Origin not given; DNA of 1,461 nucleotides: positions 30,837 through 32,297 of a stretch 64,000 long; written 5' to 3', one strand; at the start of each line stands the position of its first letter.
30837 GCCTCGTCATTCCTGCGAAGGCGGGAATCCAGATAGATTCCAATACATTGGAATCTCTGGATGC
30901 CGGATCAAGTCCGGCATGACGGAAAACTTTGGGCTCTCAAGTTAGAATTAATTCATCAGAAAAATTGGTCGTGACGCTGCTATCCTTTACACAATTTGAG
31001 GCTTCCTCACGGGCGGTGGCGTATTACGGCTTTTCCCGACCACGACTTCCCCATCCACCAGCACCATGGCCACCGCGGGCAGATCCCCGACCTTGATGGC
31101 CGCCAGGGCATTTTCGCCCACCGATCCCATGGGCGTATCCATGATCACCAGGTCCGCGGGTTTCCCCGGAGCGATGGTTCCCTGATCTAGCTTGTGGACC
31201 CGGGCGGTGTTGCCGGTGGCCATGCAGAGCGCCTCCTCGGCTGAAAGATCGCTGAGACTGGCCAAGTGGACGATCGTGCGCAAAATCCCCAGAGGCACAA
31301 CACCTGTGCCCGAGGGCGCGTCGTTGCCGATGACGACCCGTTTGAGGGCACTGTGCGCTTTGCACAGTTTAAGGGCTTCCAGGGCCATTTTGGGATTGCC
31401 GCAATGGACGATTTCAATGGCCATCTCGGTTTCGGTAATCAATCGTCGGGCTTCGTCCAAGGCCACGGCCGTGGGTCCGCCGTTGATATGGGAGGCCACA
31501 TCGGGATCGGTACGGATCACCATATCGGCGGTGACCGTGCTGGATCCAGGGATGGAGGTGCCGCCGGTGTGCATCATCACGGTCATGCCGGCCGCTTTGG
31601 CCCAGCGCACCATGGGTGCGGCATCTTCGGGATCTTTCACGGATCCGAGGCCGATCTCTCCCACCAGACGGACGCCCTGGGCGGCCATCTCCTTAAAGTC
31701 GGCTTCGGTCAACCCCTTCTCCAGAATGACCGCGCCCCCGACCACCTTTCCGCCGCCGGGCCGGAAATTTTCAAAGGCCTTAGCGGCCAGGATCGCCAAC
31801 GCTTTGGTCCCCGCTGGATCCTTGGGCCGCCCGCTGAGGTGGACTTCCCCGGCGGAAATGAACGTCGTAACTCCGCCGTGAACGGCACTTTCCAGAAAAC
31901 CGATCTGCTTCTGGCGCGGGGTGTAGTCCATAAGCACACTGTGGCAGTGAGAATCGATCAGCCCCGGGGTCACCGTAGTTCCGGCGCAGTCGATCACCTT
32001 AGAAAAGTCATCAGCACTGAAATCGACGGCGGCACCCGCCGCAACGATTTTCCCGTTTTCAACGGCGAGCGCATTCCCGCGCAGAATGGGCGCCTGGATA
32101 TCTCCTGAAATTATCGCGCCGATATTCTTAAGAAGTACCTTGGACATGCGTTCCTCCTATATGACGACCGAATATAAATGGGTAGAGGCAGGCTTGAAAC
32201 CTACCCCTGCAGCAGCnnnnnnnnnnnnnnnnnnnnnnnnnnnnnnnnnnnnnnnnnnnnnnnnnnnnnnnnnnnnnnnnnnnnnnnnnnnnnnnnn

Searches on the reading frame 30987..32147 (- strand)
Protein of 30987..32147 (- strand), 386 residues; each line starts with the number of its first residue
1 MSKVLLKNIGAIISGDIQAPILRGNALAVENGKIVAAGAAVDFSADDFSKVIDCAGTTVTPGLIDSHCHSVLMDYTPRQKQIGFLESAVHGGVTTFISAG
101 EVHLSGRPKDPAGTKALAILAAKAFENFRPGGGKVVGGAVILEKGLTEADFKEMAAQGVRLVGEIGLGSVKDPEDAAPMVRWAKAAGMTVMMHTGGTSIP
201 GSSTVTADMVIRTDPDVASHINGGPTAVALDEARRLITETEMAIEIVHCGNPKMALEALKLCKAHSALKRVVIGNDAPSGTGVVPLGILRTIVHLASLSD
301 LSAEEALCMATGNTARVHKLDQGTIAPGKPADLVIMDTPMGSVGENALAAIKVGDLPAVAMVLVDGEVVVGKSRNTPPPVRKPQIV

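Call 4: search_protein_families(library=pfam, proteins=[window:30987-32147:-])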
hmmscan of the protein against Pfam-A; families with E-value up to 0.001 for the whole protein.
window:30987-32147:- (386 aa): 2 families
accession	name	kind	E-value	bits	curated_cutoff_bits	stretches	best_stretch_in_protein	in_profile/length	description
PF07969.17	Amidohydro_3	-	8.6e-21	75.4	29.7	2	271-370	369-472/472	Amidohydrolase family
PF01979.26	Amidohydro_1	-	5.7e-17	62.4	25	1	58-369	1-345/345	Amidohydrolase family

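Call 6: search_protein_families(library=ncbifam, proteins=[window:30987-32147:-], max_evalue=0.00001)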
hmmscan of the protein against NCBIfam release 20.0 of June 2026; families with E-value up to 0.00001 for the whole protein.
window:30987-32147:- (386 aa): 45 families (the best 25 are shown)
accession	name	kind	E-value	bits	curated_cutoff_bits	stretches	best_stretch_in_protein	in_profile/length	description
TIGR01224.1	hutI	equivalog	6.9e-15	54.7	298.15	1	25-72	4-51/377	imidazolonepropionase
NF006055.0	PRK08203.1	equivalog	1.8e-14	53.2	532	1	298-374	351-430/455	8-oxoguanine deaminase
NF006056.0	PRK08204.1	subfamily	1.2e-13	50.7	391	1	1-69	2-66/449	hypothetical protein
NF011989.0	PRK15446.2-5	equivalog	3.3e-13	49.2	565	1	21-82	17-75/385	alpha-D-ribose 1-methylphosphonate 5-triphosphate diphosphatase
NF006689.0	PRK09237.1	equivalog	2.8e-12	45.9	371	1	27-100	25-93/383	amidohydrolase/deacetylase family metallohydrolase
NF006839.0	PRK09357.1-4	equivalog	9.9e-12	44.2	576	0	27-98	22-90/422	dihydroorotase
TIGR02318.1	phosphono_phnM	equivalog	1.9e-11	43.5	390.55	0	284-338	302-358/376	phosphonate metabolism protein PhnM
NF011990.0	PRK15446.2-6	subfamily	1.9e-11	43.3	233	0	19-81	14-77/390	alpha-D-ribose 1-methylphosphonate 5-triphosphate diphosphatase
TIGR02967.1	guan_deamin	equivalog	2e-11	43.6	375.4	0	231-342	251-366/401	guanine deaminase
NF002668.0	PRK02382.1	equivalog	2.6e-11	42.9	452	1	25-252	14-231/436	dihydroorotase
NF006679.0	PRK09228.1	subfamily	5.5e-11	41.9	351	0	232-351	277-400/433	guanine deaminase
TIGR01178.1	ade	equivalog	9.6e-11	40.8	472.5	0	229-337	206-313/552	adenine deaminase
NF005557.0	PRK07228.1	equivalog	3.2e-10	39.3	522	0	230-371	259-414/445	5'-deoxyadenosine deaminase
NF005791.0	PRK07627.1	equivalog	5.8e-10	38.7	442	0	22-97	18-91/425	dihydroorotase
NF051886.1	XaaProDiPepCaul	equivalog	1.6e-09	37.3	500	1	22-73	16-67/398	Xaa-Pro dipeptidase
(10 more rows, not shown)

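Call 11: search_solved_structures(query=window:30987-32147:-, max_evalue=0.00001)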
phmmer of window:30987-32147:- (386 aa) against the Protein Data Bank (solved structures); distinct sequences matched with E-value up to 0.00001: 7.
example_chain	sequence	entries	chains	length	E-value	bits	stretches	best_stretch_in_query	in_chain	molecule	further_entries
2vun_A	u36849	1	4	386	2.5e-145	487.4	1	1-385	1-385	ENAMIDASE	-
2puz_A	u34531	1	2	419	4.6e-07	32.6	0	25-72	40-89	Imidazolonepropionase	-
2gok_A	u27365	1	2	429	4.7e-07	32.5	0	25-72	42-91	Imidazolonepropionase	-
4v1x_A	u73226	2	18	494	8e-07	31.8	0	10-70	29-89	ATRAZINE CHLOROHYDROLASE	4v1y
1gkr_A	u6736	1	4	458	2.4e-06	30.2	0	27-98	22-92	NON-ATP DEPENDENT L-SELECTIVE HYDANTOINASE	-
3hpa_A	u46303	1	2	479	3e-06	29.9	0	4-70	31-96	AMIDOHYDROLASE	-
7ww2_A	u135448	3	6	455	5.1e-06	29.1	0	4-70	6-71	8-oxoguanine deaminase | Hydroxydechloroatrazine ethylaminohydrolase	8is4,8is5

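Call 26: search_dna_similar(query=window:30987-32147:-, collection=plasmids, mode=protein, max_evalue=1e-30, max_rows=30)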
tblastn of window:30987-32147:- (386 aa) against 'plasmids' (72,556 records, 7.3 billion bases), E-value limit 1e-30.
Records with a match: 25; places in all: 25; records where one place covers at least 80% of the query: 25.
Best place of each record, by identity: <60% 25.
By first word of the organism name: Sulfitobacter 12; Rhizobium 3; Rhodococcus 2; Comamonadaceae 1; Prescottella 1; Agrobacterium 1; Mariluticola 1; Mesorhizobium 1; Thermomicrobium 1; Shinella 1; and 1 more.
By predicted mobility (MOB-suite, as given by PLSDB): non-mobilizable 22; conjugative 2; mobilizable 1.
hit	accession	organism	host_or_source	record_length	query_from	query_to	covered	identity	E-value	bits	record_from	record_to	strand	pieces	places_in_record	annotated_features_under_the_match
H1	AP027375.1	Sulfitobacter pontiacus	-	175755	2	385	99%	49.2%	5e-115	375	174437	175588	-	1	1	hypothetical protein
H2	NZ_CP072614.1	Sulfitobacter sp. CB2047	-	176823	2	386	100%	49.1%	2e-115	376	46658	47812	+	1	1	amidohydrolase family protein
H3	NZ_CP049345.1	Sulfitobacter pontiacus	-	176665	2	386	100%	49.1%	3e-115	376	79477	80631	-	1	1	amidohydrolase family protein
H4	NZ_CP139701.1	Sulfitobacter pontiacus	Bacterial Culture,hydrothermal vent ...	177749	2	386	100%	49.1%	3e-115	376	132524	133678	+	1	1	amidohydrolase family protein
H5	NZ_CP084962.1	Sulfitobacter pontiacus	cell culture,Seawater from the North ...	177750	2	386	100%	49.1%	3e-115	376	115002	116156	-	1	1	amidohydrolase family protein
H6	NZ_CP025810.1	Sulfitobacter sp. SK025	Marine surface water,North Sea (surface ...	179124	2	386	100%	49.1%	3e-115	376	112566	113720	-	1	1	amidohydrolase family protein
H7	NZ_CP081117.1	Sulfitobacter pontiacus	-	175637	2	386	100%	49.1%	4e-115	375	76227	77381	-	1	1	amidohydrolase family protein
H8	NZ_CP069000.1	Sulfitobacter mediterraneus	Skeletonema costatum,The surface ...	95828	1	386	100%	48.4%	4e-114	372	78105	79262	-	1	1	amidohydrolase family protein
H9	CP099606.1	Comamonadaceae bacterium OTU4NAUVB1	Arabidopsis thaliana,pure culture,leaf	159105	3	386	99%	48.7%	8e-111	363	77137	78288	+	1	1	amidohydrolase family protein | TetR family transcriptional regulator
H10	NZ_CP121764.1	Prescottella equi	soil,soil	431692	1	383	99%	48.7%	4e-112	367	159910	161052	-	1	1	amidohydrolase family protein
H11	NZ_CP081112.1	Sulfitobacter mediterraneus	-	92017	1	386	100%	48.2%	7e-114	372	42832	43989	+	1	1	amidohydrolase family protein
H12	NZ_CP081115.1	Sulfitobacter sp. M368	-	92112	1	386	100%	47.9%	1e-113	371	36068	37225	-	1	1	amidohydrolase family protein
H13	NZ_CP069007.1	Sulfitobacter mediterraneus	Skeletonema costatum,The surface ...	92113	1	386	100%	47.9%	2e-113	370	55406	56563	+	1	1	amidohydrolase family protein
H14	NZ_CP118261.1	Agrobacterium vitis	Grape,cell culture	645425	3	382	98%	48.6%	6e-103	340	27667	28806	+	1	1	amidohydrolase family protein | amino acid synthesis family protein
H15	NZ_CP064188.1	Rhizobium sp. 007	Onobrychis viciifolia,cell culture,root ...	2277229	3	386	99%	47.9%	1e-112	368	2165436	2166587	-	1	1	none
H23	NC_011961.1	Thermomicrobium roseum DSM 5159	-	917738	3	382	98%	47.0%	1e-104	345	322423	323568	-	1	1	amidohydrolase family protein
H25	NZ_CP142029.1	Haloarcula sp. GH36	cell culture,inland salt lake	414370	1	386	100%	40.4%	9e-89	300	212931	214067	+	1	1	hypothetical protein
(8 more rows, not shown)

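Call 27: get_annotated_region(hit=H2, flank=12000)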
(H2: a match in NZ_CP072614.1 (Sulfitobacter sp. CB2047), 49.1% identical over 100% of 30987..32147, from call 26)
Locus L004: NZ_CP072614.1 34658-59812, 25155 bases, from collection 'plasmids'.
description: Sulfitobacter sp. CB2047 plasmid pSpoCB-1, complete sequence
organism: Sulfitobacter sp. CB2047 (NCBI taxid 1525218)
taxonomy: Bacteria; Pseudomonadota; Alphaproteobacteria; Rhodobacterales; Roseobacteraceae; Sulfitobacter; Sulfitobacter sp. CB2047
host: -; source: -; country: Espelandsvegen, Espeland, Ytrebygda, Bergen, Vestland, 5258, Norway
typing (MOB-suite, as given by PLSDB): non-mobilizable
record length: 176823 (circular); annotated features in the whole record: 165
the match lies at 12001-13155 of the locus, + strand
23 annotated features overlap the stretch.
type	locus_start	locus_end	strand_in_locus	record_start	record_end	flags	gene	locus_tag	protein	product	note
CDS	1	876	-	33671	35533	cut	-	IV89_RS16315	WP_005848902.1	ABC transporter permease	-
CDS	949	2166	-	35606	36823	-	-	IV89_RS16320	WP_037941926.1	ABC transporter substrate-binding protein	-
CDS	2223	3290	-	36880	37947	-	-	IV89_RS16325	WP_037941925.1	aromatic ring-hydroxylating dioxygenase subunit alpha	-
CDS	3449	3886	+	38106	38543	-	-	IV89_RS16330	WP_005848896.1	MarR family transcriptional regulator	GO:0006355 - regulation of DNA-templated transcription [Evidence IEA]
CDS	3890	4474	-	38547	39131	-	-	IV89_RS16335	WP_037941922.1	amino acid synthesis family protein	-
CDS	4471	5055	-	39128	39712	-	-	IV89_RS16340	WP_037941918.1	amino acid synthesis family protein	-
CDS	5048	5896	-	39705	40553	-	-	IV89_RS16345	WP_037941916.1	UPF0280 family protein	-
CDS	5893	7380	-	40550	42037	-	-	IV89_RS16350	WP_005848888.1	hypothetical protein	-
CDS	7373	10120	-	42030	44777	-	-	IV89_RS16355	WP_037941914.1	molybdopterin cofactor-binding domain-containing protein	-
CDS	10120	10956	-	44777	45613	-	-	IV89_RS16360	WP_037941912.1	xanthine dehydrogenase family protein subunit M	-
CDS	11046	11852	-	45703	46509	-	-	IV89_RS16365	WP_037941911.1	ferredoxin--NADP reductase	-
CDS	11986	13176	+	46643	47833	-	-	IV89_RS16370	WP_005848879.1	amidohydrolase family protein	-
CDS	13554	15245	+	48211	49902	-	-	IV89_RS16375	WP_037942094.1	AMP-binding protein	-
CDS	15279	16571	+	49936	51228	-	-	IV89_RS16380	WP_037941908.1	3-hydroxyacyl-CoA dehydrogenase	GO:0006631 - fatty acid metabolic process [Evidence IEA]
CDS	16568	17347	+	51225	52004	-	-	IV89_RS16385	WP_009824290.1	enoyl-CoA hydratase-related protein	-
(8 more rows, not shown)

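Call 28: get_annotated_region(hit=H14, flank=12000)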
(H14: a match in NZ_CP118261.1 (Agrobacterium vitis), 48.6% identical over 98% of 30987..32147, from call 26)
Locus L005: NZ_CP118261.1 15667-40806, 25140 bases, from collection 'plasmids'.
description: Agrobacterium vitis strain T60/94 plasmid pAt, complete sequence
organism: Agrobacterium vitis (NCBI taxid 373)
taxonomy: Bacteria; Pseudomonadota; Alphaproteobacteria; Hyphomicrobiales; Rhizobiaceae; Agrobacterium; Agrobacterium vitis
host: -; source: Grape,cell culture; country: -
typing (MOB-suite, as given by PLSDB): conjugative; replicon rep_cluster_287; relaxase MOBQ; mating-pair formation MPF_T
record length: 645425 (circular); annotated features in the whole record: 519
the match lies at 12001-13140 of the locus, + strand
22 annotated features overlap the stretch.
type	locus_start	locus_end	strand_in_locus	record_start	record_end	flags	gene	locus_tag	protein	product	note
CDS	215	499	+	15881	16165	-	-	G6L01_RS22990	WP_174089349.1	hypothetical protein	-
CDS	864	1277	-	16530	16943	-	-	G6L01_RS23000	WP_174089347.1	hypothetical protein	-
CDS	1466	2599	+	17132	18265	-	-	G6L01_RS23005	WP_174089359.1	RHE_PE00001 family protein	-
CDS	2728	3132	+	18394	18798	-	-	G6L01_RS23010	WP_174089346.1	hypothetical protein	-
CDS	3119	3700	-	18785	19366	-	-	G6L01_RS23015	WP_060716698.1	recombinase family protein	GO:0006310 - DNA recombination [Evidence IEA]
CDS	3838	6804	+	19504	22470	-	-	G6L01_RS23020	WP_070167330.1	Tn3 family transposase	-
CDS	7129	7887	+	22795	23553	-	-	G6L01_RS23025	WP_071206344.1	FadR/GntR family transcriptional regulator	-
CDS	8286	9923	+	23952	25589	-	-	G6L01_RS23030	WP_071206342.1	carboxylesterase family protein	-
CDS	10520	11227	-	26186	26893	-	-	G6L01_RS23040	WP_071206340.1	GntR family transcriptional regulator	-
CDS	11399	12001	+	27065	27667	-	-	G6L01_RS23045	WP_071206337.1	amino acid synthesis family protein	-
CDS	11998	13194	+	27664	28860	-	-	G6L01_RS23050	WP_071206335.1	amidohydrolase family protein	-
CDS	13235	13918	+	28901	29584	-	-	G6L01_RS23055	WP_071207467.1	DUF4286 family protein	-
CDS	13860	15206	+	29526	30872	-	-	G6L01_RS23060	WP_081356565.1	FAD-dependent monooxygenase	-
CDS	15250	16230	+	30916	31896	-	-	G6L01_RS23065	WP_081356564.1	ABC transporter substrate-binding protein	-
CDS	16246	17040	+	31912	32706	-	-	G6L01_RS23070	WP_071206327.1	ABC transporter ATP-binding protein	-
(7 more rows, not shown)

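Call 29: get_annotated_region(hit=H10, flank=12000)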
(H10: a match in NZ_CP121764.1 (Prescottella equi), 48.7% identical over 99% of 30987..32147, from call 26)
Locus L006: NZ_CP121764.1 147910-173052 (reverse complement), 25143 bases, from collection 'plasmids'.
description: Prescottella equi strain WH99 plasmid p1-WH99, complete sequence
organism: Prescottella equi (NCBI taxid 43767)
taxonomy: Bacteria; Actinomycetota; Actinomycetes; Mycobacteriales; Nocardiaceae; Prescottella; Prescottella equi
host: -; source: soil,soil; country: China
typing (MOB-suite, as given by PLSDB): non-mobilizable
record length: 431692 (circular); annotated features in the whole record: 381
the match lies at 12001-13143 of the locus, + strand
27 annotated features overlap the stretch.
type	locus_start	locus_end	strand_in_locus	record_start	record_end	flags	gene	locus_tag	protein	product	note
CDS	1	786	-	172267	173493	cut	-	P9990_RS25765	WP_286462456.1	pyridoxal phosphate-dependent aminotransferase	GO:0009058 - biosynthetic process [Evidence IEA]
CDS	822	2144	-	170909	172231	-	-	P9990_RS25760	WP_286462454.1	aminotransferase class I/II-fold pyridoxal phosphate-dependent enzyme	GO:0009058 - biosynthetic process [Evidence IEA]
CDS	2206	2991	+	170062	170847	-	-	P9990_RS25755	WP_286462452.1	YggS family pyridoxal phosphate-dependent enzyme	-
CDS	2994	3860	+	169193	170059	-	-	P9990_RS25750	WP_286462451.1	PfkB family carbohydrate kinase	-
CDS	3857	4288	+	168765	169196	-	-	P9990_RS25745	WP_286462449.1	GNAT family N-acetyltransferase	-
CDS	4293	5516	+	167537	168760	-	-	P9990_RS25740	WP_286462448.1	phosphoserine transaminase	GO:0006564 - L-serine biosynthetic process [Evidence IEA]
CDS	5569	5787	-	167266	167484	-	-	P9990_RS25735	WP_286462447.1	hypothetical protein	-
CDS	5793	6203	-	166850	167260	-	-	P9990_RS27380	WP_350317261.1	amidase family protein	-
CDS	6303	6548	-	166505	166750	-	-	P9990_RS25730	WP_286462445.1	hypothetical protein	-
CDS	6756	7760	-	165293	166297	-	-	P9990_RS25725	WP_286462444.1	LuxR C-terminal-related transcriptional regulator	GO:0006355 - regulation of DNA-templated transcription [Evidence IEA]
CDS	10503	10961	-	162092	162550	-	-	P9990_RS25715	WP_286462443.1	AraC family ligand binding domain-containing protein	GO:0006355 - regulation of DNA-templated transcription [Evidence IEA]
CDS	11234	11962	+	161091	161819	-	-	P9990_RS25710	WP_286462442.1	IclR family transcriptional regulator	GO:0006355 - regulation of DNA-templated transcription [Evidence IEA]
CDS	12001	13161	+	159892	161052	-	-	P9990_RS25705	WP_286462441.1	amidohydrolase family protein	-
CDS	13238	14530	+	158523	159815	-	-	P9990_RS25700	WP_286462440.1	MFS transporter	GO:0055085 - transmembrane transport [Evidence IEA]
CDS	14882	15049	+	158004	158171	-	-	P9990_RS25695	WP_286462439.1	hypothetical protein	-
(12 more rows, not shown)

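Call 30: get_annotated_region(hit=H23, flank=12000)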
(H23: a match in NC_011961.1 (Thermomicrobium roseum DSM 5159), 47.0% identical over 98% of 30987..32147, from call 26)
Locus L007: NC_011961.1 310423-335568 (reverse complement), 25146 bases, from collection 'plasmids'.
description: Thermomicrobium roseum DSM 5159 plasmid unnamed, complete sequence
organism: Thermomicrobium roseum DSM 5159 (NCBI taxid 309801)
taxonomy: Bacteria; Thermomicrobiota; Thermomicrobia; Thermomicrobiales; Thermomicrobiaceae; Thermomicrobium; Thermomicrobium roseum; Thermomicrobium roseum DSM 5159
host: -; source: -; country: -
typing (MOB-suite, as given by PLSDB): non-mobilizable
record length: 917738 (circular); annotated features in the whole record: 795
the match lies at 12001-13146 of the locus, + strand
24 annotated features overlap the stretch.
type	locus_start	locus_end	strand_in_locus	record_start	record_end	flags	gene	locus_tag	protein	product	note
CDS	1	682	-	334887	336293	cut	-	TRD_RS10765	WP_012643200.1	potassium transporter TrkG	GO:0006812 - monoatomic cation transport [Evidence IEA]; GO:0055085 - transmembrane transport [Evidence IEA]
CDS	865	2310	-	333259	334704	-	-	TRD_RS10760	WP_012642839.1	Trk family potassium uptake protein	-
CDS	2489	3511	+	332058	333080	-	-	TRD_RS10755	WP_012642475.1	NAD(P)/FAD-dependent oxidoreductase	-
CDS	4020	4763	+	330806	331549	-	-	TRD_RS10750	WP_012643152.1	GntR family transcriptional regulator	-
CDS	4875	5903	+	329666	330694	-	-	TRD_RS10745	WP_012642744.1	dihydrodipicolinate synthase family protein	-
CDS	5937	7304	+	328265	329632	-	-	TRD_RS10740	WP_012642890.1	aromatic ring-hydroxylating dioxygenase subunit alpha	-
CDS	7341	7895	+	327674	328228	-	-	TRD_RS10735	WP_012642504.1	3-phenylpropionate/cinnamic acid dioxygenase subunit beta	GO:0019380 - 3-phenylpropionate catabolic process [Evidence IEA]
CDS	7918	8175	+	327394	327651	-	-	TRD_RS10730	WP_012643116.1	hypothetical protein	-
CDS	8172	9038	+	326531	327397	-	-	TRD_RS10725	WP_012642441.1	SDR family NAD(P)-dependent oxidoreductase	-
CDS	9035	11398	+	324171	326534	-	-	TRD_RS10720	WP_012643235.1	xanthine dehydrogenase family protein molybdopterin-binding subunit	-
CDS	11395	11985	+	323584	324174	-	-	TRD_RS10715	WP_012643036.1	amino acid synthesis family protein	-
CDS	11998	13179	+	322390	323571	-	-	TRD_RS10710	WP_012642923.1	amidohydrolase family protein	-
CDS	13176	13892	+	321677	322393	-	-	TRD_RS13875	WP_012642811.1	enoyl-CoA hydratase/isomerase family protein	-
CDS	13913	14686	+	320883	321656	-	-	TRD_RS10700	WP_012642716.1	enoyl-CoA hydratase/isomerase family protein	-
CDS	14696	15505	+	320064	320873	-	-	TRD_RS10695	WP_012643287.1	ABC transporter permease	-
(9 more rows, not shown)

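Call 31: get_annotated_region(hit=H25, flank=12000)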
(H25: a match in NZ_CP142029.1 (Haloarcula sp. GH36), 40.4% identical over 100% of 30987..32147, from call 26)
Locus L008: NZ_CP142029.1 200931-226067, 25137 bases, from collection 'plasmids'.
description: Haloarcula sp. GH36 plasmid unnamed2, complete sequence
organism: Haloarcula sp. GH36 (NCBI taxid 3111776)
taxonomy: Archaea; Euryarchaeota; Halobacteria; Halobacteriales; Haloarculaceae; Haloarcula; Haloarcula sp. GH36
host: -; source: cell culture,inland salt lake; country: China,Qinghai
typing (MOB-suite, as given by PLSDB): non-mobilizable
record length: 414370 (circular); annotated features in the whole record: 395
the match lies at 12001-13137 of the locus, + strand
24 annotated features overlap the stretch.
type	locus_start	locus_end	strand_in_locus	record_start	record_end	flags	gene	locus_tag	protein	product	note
CDS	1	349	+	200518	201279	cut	-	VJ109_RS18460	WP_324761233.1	IclR family transcriptional regulator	GO:0006355 - regulation of DNA-templated transcription [Evidence IEA]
CDS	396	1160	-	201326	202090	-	-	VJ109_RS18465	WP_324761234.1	cyclase family protein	-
CDS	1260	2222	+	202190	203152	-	-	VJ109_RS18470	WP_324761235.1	amidohydrolase family protein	-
CDS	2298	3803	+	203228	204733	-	-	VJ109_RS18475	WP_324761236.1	aldehyde dehydrogenase family protein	-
CDS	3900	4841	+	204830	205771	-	-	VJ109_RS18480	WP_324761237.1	amidohydrolase family protein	-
CDS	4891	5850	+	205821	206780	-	-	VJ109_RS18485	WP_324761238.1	NADPH:quinone reductase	-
CDS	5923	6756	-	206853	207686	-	-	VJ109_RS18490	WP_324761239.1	ABC transporter ATP-binding protein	-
CDS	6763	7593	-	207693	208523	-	-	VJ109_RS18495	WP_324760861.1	ABC transporter permease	-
CDS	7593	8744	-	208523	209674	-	-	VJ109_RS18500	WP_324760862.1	ABC transporter substrate-binding protein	-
CDS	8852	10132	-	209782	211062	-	-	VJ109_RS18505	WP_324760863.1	CocE/NonD family hydrolase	-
CDS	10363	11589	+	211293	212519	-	-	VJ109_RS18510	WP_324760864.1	Xaa-Pro peptidase family protein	GO:0006508 - proteolysis [Evidence IEA]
CDS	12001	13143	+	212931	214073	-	-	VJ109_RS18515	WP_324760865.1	hypothetical protein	-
CDS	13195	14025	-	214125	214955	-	-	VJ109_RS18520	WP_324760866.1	aspartate dehydrogenase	-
CDS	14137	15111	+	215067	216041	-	-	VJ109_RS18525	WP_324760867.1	hypothetical protein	-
CDS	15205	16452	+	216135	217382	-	-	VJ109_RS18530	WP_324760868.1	amidohydrolase family protein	-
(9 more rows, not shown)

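Call 42: search_solved_structures(query=window:30987-32147:-, max_evalue=1e-50, show_alignments=1)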
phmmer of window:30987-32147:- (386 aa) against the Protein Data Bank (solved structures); distinct sequences matched with E-value up to 1e-50: 1.
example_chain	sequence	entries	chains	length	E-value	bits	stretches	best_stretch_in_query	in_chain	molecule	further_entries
2vun_A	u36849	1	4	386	2.5e-145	487.4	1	1-385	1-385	ENAMIDASE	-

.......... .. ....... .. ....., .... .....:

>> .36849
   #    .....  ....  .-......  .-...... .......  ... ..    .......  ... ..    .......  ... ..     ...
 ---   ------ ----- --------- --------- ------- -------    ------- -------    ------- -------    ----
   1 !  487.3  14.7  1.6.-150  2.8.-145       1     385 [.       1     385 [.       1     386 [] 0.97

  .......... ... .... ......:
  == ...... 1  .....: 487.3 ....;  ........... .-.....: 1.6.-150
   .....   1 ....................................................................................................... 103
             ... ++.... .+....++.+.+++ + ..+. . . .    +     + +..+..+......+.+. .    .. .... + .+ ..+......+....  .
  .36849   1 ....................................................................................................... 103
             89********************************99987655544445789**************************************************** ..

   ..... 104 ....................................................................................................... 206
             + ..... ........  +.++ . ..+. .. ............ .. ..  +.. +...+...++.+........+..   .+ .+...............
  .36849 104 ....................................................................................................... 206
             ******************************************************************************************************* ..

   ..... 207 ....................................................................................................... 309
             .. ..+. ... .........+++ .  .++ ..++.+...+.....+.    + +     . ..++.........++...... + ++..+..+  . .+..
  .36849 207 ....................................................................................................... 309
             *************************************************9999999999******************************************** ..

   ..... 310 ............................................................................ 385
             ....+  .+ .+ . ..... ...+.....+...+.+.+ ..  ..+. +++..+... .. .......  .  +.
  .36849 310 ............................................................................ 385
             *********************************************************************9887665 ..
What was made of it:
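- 30987..32147 (-): Enamidase (THON hydrolase producing 2-formylglutarate + NH3). E = 2.5e-145, residues 1-385 of 386, to E. barkeri enamidase PDB 2VUN (calls 11, 42)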
